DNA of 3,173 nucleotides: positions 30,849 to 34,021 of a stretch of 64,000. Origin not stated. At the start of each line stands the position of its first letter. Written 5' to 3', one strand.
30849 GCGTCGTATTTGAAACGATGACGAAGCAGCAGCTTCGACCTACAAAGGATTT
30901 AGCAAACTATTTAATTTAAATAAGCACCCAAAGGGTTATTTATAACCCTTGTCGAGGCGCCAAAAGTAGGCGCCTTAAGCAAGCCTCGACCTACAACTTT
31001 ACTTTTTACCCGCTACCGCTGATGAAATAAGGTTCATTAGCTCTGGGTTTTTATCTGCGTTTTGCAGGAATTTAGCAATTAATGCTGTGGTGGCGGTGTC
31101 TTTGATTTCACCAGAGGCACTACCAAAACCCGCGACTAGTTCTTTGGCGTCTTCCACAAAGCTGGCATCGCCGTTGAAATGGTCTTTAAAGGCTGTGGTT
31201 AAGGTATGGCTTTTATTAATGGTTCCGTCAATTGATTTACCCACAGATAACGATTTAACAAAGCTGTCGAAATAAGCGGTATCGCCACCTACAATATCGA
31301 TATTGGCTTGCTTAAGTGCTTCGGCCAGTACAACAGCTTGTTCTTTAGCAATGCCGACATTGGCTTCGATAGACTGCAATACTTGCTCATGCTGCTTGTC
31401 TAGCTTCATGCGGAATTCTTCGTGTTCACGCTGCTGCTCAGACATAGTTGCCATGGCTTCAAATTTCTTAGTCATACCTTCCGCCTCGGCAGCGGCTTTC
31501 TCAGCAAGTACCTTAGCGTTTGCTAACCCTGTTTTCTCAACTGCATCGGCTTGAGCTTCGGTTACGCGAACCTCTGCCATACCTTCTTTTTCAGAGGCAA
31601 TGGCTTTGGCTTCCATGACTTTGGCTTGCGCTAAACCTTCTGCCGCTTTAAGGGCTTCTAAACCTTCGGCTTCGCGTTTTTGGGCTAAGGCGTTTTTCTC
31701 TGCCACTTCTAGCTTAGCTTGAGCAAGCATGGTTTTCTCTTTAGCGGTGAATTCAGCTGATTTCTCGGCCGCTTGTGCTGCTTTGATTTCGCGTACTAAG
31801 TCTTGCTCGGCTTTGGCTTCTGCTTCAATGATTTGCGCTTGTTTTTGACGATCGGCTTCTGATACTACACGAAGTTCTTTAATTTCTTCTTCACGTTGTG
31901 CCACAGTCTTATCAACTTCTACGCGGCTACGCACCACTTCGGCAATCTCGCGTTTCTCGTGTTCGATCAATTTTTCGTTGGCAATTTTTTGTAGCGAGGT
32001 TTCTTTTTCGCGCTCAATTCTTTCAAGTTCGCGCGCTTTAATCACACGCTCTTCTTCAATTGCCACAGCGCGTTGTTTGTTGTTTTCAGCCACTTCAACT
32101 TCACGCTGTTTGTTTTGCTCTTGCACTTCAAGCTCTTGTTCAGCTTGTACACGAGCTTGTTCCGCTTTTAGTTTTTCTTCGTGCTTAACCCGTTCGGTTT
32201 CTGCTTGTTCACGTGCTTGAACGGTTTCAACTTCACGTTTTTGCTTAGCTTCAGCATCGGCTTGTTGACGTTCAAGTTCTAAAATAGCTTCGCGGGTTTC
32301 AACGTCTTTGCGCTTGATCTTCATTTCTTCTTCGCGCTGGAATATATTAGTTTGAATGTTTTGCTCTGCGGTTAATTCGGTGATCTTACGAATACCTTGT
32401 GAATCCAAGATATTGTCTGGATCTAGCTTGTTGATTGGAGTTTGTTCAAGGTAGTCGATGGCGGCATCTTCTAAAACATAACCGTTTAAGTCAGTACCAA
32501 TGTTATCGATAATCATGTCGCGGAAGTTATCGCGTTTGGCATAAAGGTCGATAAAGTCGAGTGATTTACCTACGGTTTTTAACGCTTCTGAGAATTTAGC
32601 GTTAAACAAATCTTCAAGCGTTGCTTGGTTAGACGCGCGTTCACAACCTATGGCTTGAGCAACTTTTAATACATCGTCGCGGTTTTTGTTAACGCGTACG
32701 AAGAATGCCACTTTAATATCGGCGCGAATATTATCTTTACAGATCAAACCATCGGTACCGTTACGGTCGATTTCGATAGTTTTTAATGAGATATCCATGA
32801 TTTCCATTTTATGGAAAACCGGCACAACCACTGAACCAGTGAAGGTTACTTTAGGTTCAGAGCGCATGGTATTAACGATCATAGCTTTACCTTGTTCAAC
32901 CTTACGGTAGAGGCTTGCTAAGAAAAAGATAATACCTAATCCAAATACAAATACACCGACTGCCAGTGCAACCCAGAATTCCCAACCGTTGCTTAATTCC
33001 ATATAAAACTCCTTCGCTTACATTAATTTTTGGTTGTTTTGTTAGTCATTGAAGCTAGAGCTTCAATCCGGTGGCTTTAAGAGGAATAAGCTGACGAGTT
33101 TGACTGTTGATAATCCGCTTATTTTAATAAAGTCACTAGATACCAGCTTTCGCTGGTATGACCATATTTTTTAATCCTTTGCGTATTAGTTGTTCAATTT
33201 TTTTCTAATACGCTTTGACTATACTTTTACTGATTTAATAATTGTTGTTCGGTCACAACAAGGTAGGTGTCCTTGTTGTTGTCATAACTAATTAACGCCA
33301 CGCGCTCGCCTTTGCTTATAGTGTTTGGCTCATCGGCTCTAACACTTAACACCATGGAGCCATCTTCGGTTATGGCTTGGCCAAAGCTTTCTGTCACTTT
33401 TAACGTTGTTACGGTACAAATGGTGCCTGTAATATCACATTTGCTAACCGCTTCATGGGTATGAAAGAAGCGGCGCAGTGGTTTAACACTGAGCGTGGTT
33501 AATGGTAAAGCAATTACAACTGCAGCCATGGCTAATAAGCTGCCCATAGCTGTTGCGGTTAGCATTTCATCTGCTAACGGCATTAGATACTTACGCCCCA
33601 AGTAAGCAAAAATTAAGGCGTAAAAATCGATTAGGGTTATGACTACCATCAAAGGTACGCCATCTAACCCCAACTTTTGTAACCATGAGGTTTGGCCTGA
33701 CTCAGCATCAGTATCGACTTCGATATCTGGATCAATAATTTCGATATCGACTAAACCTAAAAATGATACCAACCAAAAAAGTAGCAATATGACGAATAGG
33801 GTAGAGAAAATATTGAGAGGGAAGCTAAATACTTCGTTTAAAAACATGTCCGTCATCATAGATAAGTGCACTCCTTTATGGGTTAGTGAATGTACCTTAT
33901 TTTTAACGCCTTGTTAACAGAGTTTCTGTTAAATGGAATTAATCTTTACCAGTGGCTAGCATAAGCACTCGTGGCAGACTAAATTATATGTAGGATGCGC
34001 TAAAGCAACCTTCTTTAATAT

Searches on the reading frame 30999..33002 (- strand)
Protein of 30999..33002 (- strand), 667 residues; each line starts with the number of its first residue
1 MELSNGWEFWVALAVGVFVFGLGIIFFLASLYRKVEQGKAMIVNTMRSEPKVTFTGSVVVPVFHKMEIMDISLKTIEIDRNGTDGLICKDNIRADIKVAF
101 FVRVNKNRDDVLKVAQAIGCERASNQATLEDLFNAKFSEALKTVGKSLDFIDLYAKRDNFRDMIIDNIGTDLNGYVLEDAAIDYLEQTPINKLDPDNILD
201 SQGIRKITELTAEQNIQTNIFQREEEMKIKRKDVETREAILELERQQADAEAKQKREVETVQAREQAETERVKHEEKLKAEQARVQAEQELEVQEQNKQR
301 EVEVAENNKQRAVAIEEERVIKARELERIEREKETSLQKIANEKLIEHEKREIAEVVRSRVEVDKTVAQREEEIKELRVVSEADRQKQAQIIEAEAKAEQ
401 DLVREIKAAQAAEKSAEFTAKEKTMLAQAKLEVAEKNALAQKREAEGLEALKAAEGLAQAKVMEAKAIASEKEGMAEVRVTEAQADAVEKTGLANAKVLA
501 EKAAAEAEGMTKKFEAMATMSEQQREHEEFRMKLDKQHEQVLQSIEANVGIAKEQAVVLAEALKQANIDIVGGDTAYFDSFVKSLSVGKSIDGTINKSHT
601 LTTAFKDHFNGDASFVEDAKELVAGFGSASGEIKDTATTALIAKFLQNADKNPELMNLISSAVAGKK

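Call 6: search_protein_families(library=pfam, proteins=[window:30999-33002:-], max_evalue=0.01)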
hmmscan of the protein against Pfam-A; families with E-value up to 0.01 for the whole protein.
window:30999-33002:- (667 aa): 1 family
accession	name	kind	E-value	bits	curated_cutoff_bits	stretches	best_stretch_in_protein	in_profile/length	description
PF15975.10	Flot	-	0.0049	17.4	27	1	482-543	1-59/124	Flotillin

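Call 7: search_protein_families(library=ncbifam, proteins=[window:30999-33002:-], max_evalue=0.01)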
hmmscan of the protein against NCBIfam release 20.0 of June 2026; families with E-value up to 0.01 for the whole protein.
window:30999-33002:- (667 aa): 0 families

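Call 8: search_protein_families(library=padloc, proteins=[window:30999-33002:-], max_evalue=0.01)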
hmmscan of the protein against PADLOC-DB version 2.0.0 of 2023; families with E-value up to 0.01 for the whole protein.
window:30999-33002:- (667 aa): 0 families

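Call 41: search_solved_structures(query=window:30999-33002:-, max_evalue=0.1)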
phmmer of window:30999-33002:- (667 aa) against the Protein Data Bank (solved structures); distinct sequences matched with E-value up to 0.1: 0.

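Call 67: search_solved_structures(query=A4, max_evalue=1, show_alignments=1)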
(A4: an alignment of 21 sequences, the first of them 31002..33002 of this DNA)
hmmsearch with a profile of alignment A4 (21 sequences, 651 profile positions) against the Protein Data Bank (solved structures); distinct sequences matched with E-value up to 1: 2.
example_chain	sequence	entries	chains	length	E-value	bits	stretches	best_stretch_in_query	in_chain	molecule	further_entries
9jzy_A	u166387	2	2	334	0.56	11.7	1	551-608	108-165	Phosphoribosylformylglycinamidine cyclo-ligase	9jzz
8z5g_A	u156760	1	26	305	0.68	11.4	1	353-443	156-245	Protein QmcA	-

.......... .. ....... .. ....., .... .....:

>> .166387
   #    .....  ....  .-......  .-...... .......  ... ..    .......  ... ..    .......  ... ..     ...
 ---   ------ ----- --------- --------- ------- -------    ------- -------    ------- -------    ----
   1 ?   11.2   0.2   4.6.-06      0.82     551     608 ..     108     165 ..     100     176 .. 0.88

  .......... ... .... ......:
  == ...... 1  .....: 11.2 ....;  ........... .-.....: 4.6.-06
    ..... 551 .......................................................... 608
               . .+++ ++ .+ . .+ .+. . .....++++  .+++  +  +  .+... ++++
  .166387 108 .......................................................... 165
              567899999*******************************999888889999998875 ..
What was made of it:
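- Tried and rejected: SPFH confirmation through solved structures: neither the flotillin sequence nor a 21-member profile found a significant PDB match (calls 41, 67).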

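Call 69: search_protein_families(library=pfam, alignment_id=A4, max_evalue=1)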
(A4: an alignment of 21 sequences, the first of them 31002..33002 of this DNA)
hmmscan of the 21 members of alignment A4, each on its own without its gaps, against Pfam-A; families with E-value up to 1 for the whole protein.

A. member 1, window:31002-33002:- (667 aa): 1 family
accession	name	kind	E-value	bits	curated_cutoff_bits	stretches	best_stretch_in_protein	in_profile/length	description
PF15975.10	Flot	-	0.0049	17.4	27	1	482-543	1-59/124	Flotillin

B. families by the number of members that match (of 21 scanned): 7 families
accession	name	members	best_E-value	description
PF01145.31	Band_7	4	7.6e-11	SPFH domain / Band 7 family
PF15975.10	Flot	2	0.0049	Flotillin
PF17996.7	CE2_N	1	0.013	Carbohydrate esterase 2 N-terminal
PF16808.10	PKcGMP_CC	1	0.026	Coiled-coil N-terminus of cGMP-dependent protein kinase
PF25639.1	DUF7943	1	0.086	Domain of unknown function (DUF7943)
PF22914.2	Fibulin_C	1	0.16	Fibulin C-terminal Ig-like domain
PF01751.28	Toprim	1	0.52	Toprim domain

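Call 79: find_related_loci(query=A4, collection=metagenome_contigs, flank=7000)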
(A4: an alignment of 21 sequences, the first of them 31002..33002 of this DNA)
Query A4 (667 aa) in metagenome_contigs; peptide patterns used: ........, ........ (x = any residue, [..] = any of these).
600 stretches matched a pattern (row limit reached: there are more); 572 encode a relative of the query (tblastn E <= 1e-3); the best 80 are kept; 80 distinct loci.
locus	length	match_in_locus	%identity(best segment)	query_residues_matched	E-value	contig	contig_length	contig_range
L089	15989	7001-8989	72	1-663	0e+0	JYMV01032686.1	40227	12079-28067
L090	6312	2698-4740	58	11-650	0e+0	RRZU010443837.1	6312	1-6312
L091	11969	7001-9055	58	4-661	0e+0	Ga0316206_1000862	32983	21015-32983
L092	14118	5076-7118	56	10-649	0e+0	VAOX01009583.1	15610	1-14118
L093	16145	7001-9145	53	9-661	0e+0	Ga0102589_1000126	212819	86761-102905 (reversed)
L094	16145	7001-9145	53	9-661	0e+0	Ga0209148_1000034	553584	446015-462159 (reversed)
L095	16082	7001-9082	55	11-661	0e+0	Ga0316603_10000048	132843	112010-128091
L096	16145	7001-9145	53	9-661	0e+0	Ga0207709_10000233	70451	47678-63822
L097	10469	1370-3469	56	9-661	0e+0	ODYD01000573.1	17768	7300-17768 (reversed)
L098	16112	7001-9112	53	22-661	0e+0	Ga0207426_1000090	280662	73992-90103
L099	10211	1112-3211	56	9-661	0e+0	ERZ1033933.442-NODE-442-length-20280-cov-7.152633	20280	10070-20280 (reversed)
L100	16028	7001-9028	55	14-645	0e+0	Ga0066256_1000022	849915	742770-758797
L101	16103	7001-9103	55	9-661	0e+0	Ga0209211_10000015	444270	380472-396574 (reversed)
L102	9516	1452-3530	55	1-649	0e+0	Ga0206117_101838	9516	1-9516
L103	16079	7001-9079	55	1-649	0e+0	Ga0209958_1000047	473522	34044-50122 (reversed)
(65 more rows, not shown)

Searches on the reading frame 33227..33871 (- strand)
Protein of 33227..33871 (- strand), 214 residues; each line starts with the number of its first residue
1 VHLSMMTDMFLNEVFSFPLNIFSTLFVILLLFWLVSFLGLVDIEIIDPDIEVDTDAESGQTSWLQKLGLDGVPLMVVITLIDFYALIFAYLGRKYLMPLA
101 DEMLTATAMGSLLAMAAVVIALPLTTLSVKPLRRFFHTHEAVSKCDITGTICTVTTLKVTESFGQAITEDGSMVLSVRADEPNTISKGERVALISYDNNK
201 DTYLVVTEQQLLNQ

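Call 6: search_protein_families(library=pfam, proteins=[window:33227-33871:-], max_evalue=0.01)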
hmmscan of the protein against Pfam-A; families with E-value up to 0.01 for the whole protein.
window:33227-33871:- (214 aa): 2 families
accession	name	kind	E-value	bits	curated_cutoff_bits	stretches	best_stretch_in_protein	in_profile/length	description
PF21001.2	YqiJ_N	-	4.3e-05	24.1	23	1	14-125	3-115/116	Inner membrane protein YqiJ, N-terminal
PF15072.12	HROB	-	0.0053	17.1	30.8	0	141-212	22-79/85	Homologous recombination OB-fold protein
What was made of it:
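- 33227..33859 (-): Gene for a YqiJ/YuaF-type short NfeD membrane protein, about 210 aa, with three hydrophobic segments and a C-terminal soluble domain. It is the orthologue of P. aeruginosa PA3730 (BacC). Call 6: Pfam YqiJ_N, 24.1 bits against a cut-off of 23.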

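Call 7: search_protein_families(library=ncbifam, proteins=[window:33227-33871:-], max_evalue=0.01)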
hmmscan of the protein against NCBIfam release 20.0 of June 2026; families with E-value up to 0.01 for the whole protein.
window:33227-33871:- (214 aa): 0 families

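Call 8: search_protein_families(library=padloc, proteins=[window:33227-33871:-], max_evalue=0.01)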
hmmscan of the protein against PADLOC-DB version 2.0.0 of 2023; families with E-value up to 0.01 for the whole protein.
window:33227-33871:- (214 aa): 0 families
